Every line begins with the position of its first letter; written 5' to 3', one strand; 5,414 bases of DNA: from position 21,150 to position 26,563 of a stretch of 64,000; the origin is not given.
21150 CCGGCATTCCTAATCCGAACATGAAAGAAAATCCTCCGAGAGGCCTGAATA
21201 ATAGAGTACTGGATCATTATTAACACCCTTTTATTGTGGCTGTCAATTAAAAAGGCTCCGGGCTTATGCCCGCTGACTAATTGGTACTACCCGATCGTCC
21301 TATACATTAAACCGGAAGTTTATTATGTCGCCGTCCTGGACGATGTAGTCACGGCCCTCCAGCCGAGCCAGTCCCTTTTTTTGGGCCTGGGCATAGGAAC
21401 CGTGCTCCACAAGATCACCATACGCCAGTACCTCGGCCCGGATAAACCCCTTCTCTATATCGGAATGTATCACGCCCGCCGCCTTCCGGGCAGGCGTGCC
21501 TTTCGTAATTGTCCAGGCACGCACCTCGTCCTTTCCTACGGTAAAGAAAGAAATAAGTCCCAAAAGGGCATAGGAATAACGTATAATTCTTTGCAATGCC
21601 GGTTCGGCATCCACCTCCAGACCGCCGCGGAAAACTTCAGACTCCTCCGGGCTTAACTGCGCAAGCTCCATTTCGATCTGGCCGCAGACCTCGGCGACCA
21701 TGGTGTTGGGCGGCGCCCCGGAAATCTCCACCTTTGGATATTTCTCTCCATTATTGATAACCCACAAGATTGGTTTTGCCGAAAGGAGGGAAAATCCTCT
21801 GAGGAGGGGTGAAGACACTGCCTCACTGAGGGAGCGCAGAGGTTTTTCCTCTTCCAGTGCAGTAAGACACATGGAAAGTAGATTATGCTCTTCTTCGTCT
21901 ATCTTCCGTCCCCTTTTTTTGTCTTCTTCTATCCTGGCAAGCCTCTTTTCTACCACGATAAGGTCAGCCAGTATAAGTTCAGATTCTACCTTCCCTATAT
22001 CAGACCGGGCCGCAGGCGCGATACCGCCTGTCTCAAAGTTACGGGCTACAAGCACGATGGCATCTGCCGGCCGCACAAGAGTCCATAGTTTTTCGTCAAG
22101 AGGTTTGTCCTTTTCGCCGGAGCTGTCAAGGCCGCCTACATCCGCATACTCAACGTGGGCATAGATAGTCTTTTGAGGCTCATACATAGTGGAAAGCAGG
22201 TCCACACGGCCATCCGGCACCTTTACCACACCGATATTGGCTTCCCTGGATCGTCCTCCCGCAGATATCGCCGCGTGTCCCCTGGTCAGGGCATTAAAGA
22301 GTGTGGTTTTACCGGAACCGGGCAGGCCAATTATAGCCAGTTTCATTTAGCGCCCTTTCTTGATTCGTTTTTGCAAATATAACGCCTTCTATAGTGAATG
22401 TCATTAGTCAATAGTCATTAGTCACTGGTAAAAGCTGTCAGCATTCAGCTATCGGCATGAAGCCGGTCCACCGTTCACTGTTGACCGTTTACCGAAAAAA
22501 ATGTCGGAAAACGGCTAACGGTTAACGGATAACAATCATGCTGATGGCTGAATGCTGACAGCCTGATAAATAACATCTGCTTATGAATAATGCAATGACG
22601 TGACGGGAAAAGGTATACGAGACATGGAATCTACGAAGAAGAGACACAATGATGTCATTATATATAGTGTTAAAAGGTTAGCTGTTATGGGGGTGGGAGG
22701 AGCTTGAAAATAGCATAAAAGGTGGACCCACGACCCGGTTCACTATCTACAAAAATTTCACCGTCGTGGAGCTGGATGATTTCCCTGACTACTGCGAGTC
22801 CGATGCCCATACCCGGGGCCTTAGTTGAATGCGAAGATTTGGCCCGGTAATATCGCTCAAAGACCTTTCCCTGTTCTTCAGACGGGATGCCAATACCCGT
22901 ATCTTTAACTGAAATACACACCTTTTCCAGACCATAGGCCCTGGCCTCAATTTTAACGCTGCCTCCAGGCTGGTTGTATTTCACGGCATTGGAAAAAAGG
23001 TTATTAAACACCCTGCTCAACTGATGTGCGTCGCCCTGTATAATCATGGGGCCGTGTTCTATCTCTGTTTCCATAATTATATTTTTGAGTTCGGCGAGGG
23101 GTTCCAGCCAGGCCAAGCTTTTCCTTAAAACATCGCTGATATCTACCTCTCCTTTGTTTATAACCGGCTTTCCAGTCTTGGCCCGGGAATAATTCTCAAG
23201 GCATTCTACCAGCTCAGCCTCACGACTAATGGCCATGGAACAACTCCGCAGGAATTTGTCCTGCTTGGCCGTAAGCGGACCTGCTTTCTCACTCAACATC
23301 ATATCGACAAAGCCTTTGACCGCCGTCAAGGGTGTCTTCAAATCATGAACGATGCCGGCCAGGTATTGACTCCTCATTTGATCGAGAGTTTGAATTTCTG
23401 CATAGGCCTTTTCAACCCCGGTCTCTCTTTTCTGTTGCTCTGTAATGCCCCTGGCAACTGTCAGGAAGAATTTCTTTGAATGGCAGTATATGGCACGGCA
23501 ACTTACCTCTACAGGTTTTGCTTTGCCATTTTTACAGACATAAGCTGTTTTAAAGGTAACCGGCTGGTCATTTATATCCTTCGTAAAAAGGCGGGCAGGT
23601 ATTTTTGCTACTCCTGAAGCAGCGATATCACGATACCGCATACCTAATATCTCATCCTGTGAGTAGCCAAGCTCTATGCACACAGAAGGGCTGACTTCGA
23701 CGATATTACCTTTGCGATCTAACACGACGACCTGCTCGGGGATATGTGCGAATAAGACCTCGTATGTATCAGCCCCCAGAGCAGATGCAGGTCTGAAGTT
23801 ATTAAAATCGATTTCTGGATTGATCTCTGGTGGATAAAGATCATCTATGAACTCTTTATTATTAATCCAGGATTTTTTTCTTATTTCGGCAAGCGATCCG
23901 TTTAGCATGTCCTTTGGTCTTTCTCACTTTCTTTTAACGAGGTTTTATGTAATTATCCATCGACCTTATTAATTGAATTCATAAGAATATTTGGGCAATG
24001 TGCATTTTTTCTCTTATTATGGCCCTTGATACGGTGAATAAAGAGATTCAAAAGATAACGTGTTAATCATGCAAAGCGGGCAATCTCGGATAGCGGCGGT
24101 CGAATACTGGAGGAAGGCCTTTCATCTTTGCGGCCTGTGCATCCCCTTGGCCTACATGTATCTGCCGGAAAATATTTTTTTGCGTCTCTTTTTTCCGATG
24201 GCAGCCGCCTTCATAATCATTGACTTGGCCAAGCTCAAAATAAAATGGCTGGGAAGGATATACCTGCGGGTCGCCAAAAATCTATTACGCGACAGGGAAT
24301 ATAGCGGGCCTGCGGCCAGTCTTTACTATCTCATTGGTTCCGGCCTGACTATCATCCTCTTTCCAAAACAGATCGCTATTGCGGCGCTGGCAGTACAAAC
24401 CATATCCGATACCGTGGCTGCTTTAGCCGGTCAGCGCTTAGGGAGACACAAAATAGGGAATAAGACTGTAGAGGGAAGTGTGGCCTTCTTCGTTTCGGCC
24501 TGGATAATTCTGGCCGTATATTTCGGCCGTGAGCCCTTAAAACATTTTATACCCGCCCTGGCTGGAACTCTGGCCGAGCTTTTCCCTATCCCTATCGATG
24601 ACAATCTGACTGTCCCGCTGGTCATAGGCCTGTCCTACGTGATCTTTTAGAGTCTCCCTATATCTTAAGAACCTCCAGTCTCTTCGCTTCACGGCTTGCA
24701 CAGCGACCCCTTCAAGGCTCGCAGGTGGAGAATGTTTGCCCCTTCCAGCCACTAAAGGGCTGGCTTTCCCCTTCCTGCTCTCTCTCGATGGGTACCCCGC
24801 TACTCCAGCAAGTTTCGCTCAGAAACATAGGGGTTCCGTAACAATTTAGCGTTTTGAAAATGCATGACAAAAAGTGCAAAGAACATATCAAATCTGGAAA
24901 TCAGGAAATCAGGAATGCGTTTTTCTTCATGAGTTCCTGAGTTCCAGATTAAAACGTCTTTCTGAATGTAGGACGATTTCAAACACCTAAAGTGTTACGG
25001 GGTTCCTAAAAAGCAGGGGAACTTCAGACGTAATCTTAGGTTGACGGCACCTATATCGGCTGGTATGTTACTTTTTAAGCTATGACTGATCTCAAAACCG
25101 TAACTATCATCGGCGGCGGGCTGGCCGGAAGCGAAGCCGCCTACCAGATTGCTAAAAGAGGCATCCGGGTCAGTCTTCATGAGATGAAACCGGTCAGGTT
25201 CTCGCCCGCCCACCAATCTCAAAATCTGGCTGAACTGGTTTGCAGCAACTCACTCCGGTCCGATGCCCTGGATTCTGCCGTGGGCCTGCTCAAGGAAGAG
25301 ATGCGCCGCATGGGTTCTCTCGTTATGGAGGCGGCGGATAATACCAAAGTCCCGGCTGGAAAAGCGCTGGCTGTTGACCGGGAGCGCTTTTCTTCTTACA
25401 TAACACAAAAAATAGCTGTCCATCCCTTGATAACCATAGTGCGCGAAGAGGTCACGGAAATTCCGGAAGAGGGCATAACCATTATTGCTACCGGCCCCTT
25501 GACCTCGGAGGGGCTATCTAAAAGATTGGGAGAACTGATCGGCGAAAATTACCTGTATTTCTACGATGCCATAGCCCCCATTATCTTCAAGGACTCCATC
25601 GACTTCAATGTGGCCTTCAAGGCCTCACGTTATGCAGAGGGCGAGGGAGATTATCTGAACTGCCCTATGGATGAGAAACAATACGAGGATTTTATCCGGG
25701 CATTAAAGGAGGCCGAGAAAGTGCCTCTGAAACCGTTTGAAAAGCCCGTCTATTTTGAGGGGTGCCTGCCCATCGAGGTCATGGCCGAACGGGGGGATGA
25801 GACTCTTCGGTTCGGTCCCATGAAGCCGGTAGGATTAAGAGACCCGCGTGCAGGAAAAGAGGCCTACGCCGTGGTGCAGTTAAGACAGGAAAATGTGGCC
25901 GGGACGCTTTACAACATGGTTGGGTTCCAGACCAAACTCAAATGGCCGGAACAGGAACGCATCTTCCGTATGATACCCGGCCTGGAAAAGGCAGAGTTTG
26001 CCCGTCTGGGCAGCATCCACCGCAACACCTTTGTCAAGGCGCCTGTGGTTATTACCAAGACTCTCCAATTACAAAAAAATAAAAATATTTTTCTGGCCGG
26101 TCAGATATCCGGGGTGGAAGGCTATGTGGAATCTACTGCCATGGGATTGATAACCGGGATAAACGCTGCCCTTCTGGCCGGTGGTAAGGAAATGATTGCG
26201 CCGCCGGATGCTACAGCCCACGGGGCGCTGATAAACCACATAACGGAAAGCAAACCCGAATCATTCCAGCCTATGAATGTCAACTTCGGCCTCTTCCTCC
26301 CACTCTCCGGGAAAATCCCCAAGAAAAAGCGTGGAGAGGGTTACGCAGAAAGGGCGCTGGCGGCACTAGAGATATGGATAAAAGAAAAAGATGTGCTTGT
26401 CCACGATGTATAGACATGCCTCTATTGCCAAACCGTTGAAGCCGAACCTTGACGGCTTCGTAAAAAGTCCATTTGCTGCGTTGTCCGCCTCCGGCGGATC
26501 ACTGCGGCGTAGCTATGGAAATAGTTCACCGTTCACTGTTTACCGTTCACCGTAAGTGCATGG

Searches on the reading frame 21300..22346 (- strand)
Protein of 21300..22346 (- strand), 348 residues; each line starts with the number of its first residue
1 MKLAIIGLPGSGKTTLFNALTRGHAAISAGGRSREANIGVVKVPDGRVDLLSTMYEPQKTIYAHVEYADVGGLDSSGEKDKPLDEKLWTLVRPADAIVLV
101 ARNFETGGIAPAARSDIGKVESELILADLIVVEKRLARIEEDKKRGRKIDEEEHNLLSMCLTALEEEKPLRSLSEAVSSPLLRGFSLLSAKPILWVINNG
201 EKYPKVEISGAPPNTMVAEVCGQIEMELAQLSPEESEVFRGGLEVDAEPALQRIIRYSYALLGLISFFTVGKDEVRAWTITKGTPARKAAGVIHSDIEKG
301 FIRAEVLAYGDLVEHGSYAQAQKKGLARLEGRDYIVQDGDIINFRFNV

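Call 7: search_protein_families(library=pfam, proteins=[window:21300-22346:-], max_evalue=0.001)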
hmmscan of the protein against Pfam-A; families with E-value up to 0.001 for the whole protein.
window:21300-22346:- (348 aa): 2 families
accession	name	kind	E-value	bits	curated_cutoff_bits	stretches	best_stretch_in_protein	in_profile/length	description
PF06071.19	YchF-GTPase_C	-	1.1e-37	128.4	27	1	264-347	1-84/84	Protein of unknown function (DUF933)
PF01926.29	MMR_HSR1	-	2.8e-07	31.1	21.9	1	3-106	2-86/113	50S ribosome-binding GTPase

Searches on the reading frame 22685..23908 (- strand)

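Call 7: search_protein_families(library=pfam, proteins=[window:22685-23908:-], max_evalue=0.001)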
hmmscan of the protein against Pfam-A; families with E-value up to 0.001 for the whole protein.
window:22685-23908:- (407 aa): 5 families
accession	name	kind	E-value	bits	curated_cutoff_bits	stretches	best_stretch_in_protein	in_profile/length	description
PF02518.31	HATPase_c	-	4.7e-29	101.5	26.4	1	292-403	1-109/111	Histidine kinase-, DNA gyrase B-, and HSP90-like ATPase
PF00512.31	HisKA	-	2.5e-10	40.7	26.9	1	178-245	1-65/66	His Kinase A (phospho-acceptor) domain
PF13426.13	PAS_9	-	5.8e-09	36.6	27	1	60-157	4-103/103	PAS domain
PF00989.32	PAS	-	1.2e-05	25.7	22.6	1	49-149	3-107/113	PAS fold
PF08448.16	PAS_4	-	6.5e-05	23.6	23.1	1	53-159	1-109/110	PAS fold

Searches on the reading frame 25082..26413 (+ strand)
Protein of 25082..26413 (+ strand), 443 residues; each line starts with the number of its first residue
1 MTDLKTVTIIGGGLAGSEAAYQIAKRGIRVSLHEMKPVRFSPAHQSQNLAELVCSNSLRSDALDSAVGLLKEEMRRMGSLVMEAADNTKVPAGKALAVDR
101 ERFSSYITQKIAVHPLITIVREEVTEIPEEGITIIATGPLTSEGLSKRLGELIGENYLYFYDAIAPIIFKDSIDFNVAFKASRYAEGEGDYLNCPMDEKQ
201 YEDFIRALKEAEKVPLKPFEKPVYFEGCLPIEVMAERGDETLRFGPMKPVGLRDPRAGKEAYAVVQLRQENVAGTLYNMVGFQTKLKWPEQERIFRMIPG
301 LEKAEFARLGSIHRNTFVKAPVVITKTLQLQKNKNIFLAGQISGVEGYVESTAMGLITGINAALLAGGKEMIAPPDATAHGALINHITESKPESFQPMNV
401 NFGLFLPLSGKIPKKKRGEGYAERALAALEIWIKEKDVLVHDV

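Call 7: search_protein_families(library=pfam, proteins=[window:25082-26413:+], max_evalue=0.001)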
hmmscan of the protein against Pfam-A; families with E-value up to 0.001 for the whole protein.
window:25082-26413:+ (443 aa): 4 families
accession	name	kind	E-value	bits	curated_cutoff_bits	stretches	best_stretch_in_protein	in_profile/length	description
PF01134.28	GIDA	-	2.9e-106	356.3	22.1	1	7-369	2-390/391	Glucose inhibited division protein A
PF01266.30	DAO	-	2e-05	24.7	27.9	1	7-75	2-69/353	FAD dependent oxidoreductase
PF13450.12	NAD_binding_8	-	0.00023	21.8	21.9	1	9-37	1-29/68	NAD(P)-binding Rossmann-like domain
PF00890.30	FAD_binding_2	-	0.00037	20.2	20.4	1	7-54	2-49/414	FAD binding domain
